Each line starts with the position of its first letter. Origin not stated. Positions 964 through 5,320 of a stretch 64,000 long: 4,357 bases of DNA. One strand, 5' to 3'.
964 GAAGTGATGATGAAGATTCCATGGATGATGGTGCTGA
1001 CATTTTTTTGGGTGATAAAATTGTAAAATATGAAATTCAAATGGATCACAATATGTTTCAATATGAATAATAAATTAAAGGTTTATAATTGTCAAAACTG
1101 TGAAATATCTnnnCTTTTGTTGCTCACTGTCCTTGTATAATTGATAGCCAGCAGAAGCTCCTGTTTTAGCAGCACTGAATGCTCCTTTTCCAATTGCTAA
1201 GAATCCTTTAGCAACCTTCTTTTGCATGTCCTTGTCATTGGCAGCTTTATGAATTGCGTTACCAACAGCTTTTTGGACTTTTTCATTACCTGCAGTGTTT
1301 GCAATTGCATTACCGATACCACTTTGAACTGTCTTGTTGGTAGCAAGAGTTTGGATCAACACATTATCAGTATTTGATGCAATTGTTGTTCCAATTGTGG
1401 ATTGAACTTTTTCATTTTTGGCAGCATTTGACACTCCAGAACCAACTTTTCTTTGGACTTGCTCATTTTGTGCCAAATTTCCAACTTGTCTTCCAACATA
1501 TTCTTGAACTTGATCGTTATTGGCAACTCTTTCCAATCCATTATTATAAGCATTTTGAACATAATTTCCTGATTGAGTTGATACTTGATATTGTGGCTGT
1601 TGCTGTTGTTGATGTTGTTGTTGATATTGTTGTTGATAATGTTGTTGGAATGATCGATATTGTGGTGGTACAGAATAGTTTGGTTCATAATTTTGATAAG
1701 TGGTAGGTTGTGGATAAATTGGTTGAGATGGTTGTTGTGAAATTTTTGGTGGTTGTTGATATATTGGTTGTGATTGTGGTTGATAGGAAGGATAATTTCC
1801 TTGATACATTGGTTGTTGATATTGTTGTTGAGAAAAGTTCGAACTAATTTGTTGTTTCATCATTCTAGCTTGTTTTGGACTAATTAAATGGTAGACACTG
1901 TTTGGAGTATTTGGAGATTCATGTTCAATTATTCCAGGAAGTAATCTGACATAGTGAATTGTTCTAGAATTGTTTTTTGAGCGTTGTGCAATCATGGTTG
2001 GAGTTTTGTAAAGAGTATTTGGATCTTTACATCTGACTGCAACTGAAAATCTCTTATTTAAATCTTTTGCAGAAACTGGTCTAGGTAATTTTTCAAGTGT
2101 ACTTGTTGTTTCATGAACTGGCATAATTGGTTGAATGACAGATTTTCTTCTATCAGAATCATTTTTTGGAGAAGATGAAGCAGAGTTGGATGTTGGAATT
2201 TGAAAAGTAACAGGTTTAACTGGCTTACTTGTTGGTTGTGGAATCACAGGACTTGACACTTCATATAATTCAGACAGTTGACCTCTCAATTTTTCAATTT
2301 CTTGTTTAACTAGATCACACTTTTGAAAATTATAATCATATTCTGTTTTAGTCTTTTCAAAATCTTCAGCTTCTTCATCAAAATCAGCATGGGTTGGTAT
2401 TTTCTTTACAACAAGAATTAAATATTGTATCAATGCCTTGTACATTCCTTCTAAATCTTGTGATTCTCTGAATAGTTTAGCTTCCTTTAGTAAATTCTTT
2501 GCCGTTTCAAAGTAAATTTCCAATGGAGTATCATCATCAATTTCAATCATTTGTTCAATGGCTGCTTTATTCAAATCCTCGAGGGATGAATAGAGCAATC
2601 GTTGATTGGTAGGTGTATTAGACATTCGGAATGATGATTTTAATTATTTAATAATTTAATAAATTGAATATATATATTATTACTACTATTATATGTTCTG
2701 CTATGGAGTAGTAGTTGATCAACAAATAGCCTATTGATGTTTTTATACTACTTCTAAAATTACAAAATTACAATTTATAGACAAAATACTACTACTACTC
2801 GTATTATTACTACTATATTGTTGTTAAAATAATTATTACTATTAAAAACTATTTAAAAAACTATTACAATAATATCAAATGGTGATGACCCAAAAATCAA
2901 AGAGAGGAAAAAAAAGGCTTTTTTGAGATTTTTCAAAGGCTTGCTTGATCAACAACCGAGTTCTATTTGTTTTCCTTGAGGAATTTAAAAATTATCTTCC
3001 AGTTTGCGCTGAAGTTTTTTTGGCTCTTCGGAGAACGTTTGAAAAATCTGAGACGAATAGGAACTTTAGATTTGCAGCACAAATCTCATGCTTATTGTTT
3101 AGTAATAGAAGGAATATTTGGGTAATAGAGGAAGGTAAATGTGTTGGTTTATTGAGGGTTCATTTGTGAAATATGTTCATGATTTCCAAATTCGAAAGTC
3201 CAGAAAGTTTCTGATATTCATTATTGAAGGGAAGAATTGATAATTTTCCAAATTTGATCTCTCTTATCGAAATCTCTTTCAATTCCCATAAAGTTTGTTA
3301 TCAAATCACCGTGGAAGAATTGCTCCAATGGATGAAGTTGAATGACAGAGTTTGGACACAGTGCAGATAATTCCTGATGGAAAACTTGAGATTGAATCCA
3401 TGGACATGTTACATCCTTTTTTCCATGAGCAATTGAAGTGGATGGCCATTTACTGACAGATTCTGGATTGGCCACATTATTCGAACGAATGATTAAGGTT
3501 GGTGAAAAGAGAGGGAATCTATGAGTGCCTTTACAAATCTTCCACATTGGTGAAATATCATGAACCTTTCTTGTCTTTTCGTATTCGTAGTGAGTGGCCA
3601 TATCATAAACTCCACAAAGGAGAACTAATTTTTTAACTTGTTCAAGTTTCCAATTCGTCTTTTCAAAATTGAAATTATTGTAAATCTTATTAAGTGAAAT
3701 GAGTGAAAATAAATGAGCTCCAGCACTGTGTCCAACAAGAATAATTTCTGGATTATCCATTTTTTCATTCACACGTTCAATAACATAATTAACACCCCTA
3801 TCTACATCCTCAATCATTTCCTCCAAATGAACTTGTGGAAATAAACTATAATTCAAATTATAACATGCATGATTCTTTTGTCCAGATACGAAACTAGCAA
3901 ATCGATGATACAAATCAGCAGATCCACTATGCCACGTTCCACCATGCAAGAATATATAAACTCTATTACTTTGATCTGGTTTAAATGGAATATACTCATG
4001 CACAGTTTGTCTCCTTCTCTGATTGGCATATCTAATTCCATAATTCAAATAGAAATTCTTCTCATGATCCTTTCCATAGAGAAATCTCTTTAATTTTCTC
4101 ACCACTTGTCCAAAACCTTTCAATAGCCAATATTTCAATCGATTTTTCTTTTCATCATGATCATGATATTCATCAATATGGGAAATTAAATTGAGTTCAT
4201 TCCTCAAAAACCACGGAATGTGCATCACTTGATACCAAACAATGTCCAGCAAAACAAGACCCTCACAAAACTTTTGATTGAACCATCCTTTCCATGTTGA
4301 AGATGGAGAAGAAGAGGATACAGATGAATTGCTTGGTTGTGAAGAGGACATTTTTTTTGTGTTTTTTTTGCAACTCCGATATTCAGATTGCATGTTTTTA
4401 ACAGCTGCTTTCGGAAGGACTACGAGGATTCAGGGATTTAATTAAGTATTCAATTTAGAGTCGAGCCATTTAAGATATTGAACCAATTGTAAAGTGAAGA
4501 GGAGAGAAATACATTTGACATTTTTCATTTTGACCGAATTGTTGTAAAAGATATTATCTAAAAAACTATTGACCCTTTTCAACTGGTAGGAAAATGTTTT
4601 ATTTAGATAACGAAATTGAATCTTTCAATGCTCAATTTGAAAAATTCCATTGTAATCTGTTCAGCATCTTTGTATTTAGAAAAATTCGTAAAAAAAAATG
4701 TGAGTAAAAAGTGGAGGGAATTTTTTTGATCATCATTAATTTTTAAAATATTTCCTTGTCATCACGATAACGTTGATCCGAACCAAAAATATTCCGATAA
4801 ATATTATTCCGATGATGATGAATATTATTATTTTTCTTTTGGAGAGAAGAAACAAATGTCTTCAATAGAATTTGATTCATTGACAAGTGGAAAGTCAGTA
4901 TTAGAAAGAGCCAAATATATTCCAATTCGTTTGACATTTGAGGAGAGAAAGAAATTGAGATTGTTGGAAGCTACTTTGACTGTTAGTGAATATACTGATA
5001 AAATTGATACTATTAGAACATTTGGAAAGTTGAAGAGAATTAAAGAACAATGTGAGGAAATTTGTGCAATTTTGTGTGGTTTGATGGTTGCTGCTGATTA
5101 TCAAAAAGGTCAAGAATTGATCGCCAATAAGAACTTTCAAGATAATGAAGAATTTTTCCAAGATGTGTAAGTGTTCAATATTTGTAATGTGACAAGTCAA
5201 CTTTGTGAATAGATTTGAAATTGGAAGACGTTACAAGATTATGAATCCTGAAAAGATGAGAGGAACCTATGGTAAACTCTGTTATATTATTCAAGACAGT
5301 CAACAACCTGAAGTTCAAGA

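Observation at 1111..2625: USP8/AMSH-type dimerisation domain protein lacking any deubiquitinase domain, with a prion-like Q/Y/P region and 17-aa tandem repeats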

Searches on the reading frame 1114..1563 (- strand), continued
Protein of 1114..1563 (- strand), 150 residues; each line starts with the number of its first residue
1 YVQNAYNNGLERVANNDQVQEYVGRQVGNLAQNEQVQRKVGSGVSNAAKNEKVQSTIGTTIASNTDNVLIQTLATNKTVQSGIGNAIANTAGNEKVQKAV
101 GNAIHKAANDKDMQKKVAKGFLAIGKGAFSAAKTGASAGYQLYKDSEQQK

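Call 61: list_cluster_members(proteins=[P0007, P0009, P0026, P0035, P0046, P0051, P0062, P0071, P0072, P0077])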
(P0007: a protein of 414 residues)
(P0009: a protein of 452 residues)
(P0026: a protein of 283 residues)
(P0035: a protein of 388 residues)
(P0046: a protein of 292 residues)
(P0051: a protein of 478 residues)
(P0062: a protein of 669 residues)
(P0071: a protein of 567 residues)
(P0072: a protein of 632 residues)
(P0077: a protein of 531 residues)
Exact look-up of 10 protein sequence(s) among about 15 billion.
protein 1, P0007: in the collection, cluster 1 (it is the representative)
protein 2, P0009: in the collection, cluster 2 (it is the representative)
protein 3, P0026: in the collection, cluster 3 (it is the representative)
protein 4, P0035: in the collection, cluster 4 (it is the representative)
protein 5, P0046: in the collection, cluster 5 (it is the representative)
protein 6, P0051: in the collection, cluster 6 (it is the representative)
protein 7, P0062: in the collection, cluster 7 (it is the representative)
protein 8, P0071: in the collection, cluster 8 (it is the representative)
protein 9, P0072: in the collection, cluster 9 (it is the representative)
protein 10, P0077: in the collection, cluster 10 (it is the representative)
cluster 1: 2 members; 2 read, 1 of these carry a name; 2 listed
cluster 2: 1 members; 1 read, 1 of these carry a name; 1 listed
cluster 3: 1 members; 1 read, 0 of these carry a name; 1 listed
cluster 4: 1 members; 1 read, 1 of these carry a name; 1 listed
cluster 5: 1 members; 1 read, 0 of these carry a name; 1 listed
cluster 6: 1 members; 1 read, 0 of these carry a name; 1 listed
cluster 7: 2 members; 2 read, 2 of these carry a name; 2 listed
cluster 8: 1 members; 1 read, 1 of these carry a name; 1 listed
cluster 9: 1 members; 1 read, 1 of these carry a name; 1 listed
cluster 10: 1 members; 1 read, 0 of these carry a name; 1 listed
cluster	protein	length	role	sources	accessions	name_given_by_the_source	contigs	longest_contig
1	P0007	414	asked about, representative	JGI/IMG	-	hypothetical protein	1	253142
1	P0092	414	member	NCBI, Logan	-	-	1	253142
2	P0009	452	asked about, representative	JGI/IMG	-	hypothetical protein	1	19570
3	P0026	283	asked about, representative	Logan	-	-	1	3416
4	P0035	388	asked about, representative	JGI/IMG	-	hypothetical protein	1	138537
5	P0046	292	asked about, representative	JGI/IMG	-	-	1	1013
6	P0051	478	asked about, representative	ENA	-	-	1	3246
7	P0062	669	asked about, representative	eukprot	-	TRINITY_DN2585_c0_g1_i2.p1 TRINITY_DN2585_c0_g1~~TRINITY_DN2585_c0_g1_i2.p1 ORF ...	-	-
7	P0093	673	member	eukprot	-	TRINITY_DN2585_c0_g1_i1.p1 TRINITY_DN2585_c0_g1~~TRINITY_DN2585_c0_g1_i1.p1 ORF ...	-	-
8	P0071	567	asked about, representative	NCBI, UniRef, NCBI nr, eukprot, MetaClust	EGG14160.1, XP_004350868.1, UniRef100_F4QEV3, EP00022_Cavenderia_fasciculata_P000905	hypothetical protein DFA_11929 [Cavenderia fasciculata] | Uncharacterized protein n=1 Tax=Cavenderia fasciculata TaxID=261658 RepID=F4QEV3_CACFS | uncharacterized protein DFA_11929 [Cavenderia fasciculata]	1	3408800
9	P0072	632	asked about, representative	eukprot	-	TRINITY_DN4483_c0_g1_i1.p1 TRINITY_DN4483_c0_g1~~TRINITY_DN4483_c0_g1_i1.p1 ORF ...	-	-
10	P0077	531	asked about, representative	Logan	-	-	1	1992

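Call 63: find_encoding_contigs(protein=P0035, flank=3000, max_places=2)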
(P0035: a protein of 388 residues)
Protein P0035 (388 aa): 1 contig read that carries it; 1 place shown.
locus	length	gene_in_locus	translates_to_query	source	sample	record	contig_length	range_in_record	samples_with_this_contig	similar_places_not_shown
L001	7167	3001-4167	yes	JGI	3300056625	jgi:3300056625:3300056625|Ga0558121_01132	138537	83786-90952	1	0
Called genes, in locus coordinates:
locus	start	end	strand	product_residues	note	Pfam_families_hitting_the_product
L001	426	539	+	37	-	-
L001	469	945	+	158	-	-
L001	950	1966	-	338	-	PF27710:TRM10_TRM10A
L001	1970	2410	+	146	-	PF03079:ARD, PF07883:Cupin_2 (faint)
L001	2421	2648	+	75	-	-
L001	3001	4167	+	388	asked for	PF03114:BAR (weak)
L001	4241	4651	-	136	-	PF00582:Usp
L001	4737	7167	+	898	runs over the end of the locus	PF03022:MRJP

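Call 64: search_protein_families(library=pfam, proteins=[P0077, P0072, P0051, P0031, P0083, P0075, P0079, P0027, P0037, P0026], max_evalue=0.001)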
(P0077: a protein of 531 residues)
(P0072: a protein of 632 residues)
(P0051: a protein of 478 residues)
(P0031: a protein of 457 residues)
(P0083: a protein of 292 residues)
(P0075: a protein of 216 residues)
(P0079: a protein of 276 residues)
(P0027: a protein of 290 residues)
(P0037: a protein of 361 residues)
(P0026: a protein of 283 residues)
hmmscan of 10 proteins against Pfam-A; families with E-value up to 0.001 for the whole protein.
P0077 (531 aa): 1 family
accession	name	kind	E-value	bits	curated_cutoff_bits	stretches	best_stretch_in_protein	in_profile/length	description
PF02893.26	GRAM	-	0.00068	19.9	23.6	0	390-460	8-67/112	GRAM domain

P0072 (632 aa): 2 families
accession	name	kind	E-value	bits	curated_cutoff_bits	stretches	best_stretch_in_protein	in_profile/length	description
PF24768.1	ARM_ARMC5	-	4.6e-05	23.4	79.9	0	2-156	88-231/289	ARMC5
PF19432.4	RME-8_N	-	0.00032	19.6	25.4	1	187-263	741-817/818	DNAJ protein RME-8 N-terminal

P0051 (478 aa): 0 families

P0031 (457 aa): 0 families

P0083 (292 aa): 0 families

P0075 (216 aa): 0 families

P0079 (276 aa): 3 families
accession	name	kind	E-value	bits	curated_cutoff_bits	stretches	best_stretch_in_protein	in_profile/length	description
PF12763.14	EH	-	1e-22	80.4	22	1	74-167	4-96/101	EH domain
PF13499.12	EF-hand_7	-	9.4e-06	26.3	30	1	81-134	6-63/67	EF-hand domain pair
PF00036.39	EF-hand_1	-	0.00012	21.8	25.4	0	116-135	5-24/29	EF hand domain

P0027 (290 aa): 1 family
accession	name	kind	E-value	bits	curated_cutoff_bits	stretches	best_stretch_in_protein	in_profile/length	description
PF08507.15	COPI_assoc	-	0.00017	22.1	30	1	5-78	43-110/130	COPI associated protein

P0037 (361 aa): 1 family
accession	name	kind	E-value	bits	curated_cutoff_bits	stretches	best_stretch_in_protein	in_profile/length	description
PF08507.15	COPI_assoc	-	6.8e-05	23.4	30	1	20-133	6-109/130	COPI associated protein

P0026 (283 aa): 0 families

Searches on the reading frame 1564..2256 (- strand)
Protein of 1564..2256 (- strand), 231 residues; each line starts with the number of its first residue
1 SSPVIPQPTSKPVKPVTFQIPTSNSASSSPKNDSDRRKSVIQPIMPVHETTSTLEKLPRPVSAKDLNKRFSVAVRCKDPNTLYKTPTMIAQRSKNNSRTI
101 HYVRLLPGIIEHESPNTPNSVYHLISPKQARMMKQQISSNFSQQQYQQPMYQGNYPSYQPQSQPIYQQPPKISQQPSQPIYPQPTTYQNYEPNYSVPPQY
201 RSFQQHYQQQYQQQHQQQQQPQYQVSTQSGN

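Call 52: search_protein_families(library=pfam, proteins=[window:1564-2256:-], max_evalue=10)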
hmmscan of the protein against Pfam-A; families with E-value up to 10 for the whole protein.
window:1564-2256:- (231 aa): 0 families

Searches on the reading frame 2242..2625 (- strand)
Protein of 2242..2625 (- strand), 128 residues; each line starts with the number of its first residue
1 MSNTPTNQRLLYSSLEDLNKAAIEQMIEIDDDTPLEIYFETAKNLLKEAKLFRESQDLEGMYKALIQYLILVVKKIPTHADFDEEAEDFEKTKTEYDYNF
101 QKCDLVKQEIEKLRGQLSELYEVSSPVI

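Call 35: search_solved_structures(query=A5, max_evalue=1, show_alignments=3)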
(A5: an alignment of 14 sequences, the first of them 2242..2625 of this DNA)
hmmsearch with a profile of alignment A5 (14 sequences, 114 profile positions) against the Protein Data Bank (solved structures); distinct sequences matched with E-value up to 1: 10.
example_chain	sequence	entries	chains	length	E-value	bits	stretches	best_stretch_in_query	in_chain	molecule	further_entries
9le4_A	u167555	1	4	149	1.1e-10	44.6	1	17-110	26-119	STAM-binding protein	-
2xze_A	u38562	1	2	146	1.1e-10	44.5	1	17-110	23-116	STAM-BINDING PROTEIN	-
8y9a_A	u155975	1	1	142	1.2e-05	28.3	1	3-110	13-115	Ubiquitin carboxyl-terminal hydrolase 8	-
2a9u_A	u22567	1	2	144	1.2e-05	28.2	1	3-110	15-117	Ubiquitin carboxyl-terminal hydrolase 8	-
8u1a_A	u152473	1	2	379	0.00015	24.8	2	56-110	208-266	Designed Near Infrared Fluorescent Protein MC7BP34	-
1wpa_A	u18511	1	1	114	0.07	16.1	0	79-112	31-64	Occludin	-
2lch_A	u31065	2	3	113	0.27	14.3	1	4-97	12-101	Protein OR38 | computationally designed four-helix bundle protein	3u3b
1deb_A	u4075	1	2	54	0.47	13.5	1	67-108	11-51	ADENOMATOUS POLYPOSIS COLI PROTEIN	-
3g7c_A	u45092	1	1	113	0.48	13.4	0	79-112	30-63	Occludin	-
2dm9_A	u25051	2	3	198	0.9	12.6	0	9-42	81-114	V-type ATP synthase subunit E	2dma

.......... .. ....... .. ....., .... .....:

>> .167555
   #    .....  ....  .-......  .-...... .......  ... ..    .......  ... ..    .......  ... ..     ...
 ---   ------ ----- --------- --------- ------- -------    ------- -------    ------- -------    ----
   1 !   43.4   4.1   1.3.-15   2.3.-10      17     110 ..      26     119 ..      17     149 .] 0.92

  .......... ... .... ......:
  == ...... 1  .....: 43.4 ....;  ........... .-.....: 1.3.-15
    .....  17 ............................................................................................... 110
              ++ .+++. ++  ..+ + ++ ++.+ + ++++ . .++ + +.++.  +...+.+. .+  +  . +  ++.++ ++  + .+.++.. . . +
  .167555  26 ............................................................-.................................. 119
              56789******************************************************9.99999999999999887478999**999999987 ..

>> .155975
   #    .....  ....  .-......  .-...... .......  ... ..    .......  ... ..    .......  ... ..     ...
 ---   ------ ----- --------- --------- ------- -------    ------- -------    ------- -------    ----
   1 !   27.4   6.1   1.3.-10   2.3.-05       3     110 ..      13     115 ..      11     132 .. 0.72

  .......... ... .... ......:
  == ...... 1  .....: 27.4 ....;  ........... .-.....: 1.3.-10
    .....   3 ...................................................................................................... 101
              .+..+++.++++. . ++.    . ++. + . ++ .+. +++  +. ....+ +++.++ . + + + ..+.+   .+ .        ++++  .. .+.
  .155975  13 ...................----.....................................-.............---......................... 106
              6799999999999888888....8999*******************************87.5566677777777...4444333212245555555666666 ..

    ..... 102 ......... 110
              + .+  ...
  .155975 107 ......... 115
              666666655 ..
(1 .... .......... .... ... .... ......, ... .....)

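Call 59: find_homologous_proteins(query=A5, max_evalue=0.001)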
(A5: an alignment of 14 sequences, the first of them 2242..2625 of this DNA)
Query A5 (14 sequences): 1398 candidates shared short words with the query, none scored E <= 0.001.

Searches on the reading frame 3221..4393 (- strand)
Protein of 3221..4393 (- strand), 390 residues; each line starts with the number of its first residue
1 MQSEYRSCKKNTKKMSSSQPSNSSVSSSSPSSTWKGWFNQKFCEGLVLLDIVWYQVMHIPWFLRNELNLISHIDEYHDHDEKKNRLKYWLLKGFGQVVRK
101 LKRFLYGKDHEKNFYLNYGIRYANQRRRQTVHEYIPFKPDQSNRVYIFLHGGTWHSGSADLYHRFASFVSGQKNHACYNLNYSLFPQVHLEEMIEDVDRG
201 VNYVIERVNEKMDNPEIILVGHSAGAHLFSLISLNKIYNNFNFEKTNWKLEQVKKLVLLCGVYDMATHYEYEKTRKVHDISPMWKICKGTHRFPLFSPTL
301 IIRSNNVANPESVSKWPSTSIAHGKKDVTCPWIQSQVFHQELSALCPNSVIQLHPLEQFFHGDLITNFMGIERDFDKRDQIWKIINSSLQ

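Call 60: search_protein_families(library=pfam, proteins=[window:3221-4393:-], max_evalue=0.001)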
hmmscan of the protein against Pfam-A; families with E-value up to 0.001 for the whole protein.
window:3221-4393:- (390 aa): 4 families
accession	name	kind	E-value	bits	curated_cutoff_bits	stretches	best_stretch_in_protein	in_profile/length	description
PF20434.5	BD-FAE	-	8.7e-20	71.6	26.8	1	134-342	4-215/215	BD-FAE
PF07859.19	Abhydrolase_3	-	5.9e-15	56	25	1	147-329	2-178/210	alpha/beta hydrolase fold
PF12697.13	Abhydrolase_6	-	0.00021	22.5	26.3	1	147-261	2-93/217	Alpha/beta hydrolase family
PF10230.15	LIDHydrolase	-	0.00022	21.5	27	1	188-267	59-125/262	Lipid-droplet associated hydrolase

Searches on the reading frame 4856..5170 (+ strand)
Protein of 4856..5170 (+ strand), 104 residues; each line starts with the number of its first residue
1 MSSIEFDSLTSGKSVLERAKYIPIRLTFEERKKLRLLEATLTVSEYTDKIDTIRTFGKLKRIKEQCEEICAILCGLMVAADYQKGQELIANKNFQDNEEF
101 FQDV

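Call 60: search_protein_families(library=pfam, proteins=[window:4856-5170:+], max_evalue=0.001)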
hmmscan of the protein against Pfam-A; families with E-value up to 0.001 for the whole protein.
window:4856-5170:+ (104 aa): 1 family
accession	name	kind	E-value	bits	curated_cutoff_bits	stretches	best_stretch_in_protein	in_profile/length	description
PF09418.16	DUF2009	-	6.7e-32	111.6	25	1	18-104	1-87/455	Non-canonical E2 ubiquitin-conjugating enzyme, DUF2009 family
